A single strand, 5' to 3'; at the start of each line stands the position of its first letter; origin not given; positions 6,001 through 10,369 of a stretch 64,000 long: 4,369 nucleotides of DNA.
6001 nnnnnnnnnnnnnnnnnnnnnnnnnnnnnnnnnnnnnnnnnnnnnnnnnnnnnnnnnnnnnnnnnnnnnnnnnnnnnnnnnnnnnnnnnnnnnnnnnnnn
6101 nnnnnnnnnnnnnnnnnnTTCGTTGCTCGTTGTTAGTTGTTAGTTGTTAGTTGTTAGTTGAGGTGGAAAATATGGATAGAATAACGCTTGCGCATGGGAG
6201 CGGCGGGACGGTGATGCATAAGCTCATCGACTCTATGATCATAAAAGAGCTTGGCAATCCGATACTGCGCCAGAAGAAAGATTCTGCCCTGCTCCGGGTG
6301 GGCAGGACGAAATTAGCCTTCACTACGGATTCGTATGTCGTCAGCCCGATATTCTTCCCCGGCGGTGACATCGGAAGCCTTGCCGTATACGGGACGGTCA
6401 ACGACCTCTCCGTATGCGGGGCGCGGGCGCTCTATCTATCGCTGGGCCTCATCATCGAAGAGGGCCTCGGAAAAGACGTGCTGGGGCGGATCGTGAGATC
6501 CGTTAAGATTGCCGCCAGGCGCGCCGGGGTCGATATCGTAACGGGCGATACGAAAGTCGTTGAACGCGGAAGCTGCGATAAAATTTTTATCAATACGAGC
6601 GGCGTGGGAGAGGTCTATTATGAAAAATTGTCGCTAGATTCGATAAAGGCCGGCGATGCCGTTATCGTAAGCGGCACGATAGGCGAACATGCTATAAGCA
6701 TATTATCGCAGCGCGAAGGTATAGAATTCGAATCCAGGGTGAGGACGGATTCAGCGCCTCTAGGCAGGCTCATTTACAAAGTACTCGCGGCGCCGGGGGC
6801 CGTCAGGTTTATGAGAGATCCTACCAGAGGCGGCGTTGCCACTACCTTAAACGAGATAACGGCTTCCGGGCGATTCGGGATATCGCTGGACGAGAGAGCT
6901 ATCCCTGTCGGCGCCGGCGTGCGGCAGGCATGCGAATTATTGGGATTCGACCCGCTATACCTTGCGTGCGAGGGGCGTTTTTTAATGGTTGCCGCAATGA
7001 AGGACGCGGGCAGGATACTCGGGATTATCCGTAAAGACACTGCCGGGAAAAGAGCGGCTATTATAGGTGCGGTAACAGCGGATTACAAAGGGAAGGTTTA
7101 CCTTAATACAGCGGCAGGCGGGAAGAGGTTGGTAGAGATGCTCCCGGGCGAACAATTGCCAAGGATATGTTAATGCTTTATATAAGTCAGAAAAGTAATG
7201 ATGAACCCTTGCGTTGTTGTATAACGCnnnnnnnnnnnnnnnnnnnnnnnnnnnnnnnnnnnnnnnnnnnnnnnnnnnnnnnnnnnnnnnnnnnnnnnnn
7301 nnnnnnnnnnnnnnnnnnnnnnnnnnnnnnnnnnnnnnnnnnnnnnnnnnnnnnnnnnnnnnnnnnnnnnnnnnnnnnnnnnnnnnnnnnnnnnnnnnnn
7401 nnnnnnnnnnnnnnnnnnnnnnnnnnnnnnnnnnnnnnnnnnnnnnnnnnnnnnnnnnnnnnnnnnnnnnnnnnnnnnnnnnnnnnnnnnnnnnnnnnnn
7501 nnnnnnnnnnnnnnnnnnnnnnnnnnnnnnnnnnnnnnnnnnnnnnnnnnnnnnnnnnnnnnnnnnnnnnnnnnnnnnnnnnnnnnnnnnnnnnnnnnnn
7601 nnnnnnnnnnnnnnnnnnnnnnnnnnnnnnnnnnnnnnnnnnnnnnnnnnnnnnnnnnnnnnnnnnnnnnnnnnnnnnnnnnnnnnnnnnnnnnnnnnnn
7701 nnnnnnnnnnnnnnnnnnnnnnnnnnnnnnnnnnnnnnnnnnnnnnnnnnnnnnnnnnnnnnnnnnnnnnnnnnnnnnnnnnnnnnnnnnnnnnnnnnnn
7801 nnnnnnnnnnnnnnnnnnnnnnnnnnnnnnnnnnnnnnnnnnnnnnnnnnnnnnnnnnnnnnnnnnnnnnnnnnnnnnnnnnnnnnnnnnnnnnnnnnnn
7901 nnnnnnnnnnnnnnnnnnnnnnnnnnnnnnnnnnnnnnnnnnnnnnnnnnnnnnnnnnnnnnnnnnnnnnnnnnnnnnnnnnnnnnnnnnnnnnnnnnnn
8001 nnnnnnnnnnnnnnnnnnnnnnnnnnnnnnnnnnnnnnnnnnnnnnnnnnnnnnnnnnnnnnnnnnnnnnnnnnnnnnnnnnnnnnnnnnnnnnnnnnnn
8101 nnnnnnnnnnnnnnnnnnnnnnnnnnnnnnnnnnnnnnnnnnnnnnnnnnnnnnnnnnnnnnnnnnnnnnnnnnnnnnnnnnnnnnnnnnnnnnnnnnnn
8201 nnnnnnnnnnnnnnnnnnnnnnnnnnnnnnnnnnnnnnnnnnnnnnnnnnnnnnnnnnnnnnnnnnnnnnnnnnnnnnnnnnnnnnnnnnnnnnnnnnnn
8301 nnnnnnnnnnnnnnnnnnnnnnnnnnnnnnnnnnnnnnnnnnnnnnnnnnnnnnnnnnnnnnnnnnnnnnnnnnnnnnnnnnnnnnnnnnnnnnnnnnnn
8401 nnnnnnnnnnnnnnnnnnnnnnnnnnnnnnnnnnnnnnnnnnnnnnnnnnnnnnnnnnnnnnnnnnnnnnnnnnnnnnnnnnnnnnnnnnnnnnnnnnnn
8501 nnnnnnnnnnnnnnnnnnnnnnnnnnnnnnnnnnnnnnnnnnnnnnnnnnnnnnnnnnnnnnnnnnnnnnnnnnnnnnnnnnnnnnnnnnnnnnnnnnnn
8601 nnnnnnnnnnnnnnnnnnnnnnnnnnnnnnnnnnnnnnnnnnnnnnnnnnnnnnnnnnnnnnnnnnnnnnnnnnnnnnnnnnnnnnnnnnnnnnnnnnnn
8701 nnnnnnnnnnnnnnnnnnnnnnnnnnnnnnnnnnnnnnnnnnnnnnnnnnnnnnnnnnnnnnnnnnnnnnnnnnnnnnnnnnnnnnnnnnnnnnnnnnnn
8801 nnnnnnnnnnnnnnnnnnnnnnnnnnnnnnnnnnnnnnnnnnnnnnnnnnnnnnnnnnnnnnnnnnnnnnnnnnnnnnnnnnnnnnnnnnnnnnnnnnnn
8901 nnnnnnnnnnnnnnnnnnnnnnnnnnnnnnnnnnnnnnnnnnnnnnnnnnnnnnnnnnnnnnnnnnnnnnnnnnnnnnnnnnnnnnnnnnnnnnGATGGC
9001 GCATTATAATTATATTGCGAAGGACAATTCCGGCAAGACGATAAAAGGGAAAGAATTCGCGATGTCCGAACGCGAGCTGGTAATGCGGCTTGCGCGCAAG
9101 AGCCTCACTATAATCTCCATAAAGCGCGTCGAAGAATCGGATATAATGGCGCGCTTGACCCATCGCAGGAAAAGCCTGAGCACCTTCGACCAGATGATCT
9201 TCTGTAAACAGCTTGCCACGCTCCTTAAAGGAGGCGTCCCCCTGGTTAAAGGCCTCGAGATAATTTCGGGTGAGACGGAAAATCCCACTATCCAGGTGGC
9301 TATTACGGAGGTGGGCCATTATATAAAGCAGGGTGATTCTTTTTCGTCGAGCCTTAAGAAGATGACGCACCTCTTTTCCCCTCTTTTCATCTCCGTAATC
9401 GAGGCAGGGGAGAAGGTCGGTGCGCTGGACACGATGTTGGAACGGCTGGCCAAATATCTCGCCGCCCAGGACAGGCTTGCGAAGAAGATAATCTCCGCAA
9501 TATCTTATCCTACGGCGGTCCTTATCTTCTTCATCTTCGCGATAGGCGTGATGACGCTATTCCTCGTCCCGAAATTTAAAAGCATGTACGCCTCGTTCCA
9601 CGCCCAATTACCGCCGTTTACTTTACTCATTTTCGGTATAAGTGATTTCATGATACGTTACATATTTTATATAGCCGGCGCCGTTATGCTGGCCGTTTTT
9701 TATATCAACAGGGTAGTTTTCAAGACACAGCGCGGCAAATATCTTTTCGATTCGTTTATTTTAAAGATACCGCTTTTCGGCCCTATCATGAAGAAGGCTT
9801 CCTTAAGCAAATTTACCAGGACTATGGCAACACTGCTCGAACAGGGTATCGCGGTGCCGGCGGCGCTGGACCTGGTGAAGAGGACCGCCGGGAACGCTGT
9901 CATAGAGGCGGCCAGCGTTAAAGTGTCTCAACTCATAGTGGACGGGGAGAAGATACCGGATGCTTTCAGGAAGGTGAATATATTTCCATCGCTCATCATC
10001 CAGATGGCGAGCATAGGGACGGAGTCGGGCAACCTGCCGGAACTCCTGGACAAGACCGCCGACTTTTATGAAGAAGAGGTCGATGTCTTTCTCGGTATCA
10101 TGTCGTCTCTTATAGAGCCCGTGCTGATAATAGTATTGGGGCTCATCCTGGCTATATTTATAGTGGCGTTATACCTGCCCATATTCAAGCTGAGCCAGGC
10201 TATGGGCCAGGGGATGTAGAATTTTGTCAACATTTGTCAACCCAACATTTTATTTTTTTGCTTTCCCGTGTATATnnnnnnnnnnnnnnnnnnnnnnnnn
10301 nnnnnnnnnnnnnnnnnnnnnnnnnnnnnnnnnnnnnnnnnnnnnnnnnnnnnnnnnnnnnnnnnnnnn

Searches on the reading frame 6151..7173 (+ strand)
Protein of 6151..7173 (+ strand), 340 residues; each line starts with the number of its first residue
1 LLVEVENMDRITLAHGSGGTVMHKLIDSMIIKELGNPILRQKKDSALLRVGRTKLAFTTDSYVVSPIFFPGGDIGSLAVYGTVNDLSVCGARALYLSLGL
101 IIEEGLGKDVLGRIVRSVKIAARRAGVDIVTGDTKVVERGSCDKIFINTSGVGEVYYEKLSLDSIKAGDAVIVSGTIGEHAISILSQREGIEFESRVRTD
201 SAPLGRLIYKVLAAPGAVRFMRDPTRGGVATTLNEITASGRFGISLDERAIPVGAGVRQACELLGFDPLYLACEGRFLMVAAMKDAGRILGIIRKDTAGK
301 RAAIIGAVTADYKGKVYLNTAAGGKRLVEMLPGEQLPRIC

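Call 62: search_protein_families(library=pfam, proteins=[window:6151-7173:+], max_evalue=0.00001)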
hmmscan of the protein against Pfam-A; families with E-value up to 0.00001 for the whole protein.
window:6151-7173:+ (340 aa): 2 families
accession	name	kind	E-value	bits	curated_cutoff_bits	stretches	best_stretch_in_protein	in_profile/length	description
PF02769.27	AIRS_C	-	1.6e-24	87.3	23.1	1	166-318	1-155/156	AIR synthase related protein, C-terminal domain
PF00586.29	AIRS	-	3.8e-22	79.2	24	1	43-155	2-112/112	AIR synthase related protein, N-terminal domain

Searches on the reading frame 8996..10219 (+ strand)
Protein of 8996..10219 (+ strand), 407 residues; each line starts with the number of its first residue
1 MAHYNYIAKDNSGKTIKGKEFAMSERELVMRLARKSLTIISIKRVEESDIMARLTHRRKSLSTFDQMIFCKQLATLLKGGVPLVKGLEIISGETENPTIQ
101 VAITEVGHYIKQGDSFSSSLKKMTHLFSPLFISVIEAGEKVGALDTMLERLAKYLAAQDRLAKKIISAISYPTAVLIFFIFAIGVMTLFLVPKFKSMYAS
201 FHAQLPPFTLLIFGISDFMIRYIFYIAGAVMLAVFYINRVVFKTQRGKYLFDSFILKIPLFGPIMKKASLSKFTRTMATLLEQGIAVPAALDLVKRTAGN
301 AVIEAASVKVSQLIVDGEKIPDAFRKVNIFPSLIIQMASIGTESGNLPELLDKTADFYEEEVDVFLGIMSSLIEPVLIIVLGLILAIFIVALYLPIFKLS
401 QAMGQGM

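Call 7: search_protein_families(library=pfam, proteins=[window:8996-10219:+])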
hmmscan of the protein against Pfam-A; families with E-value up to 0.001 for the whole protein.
window:8996-10219:+ (407 aa): 1 family
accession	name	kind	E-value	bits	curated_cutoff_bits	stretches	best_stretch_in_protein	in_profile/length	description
PF00482.28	T2SSF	-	7.2e-57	191.2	25.2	2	69-192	1-125/125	Type II secretion system (T2SS), protein F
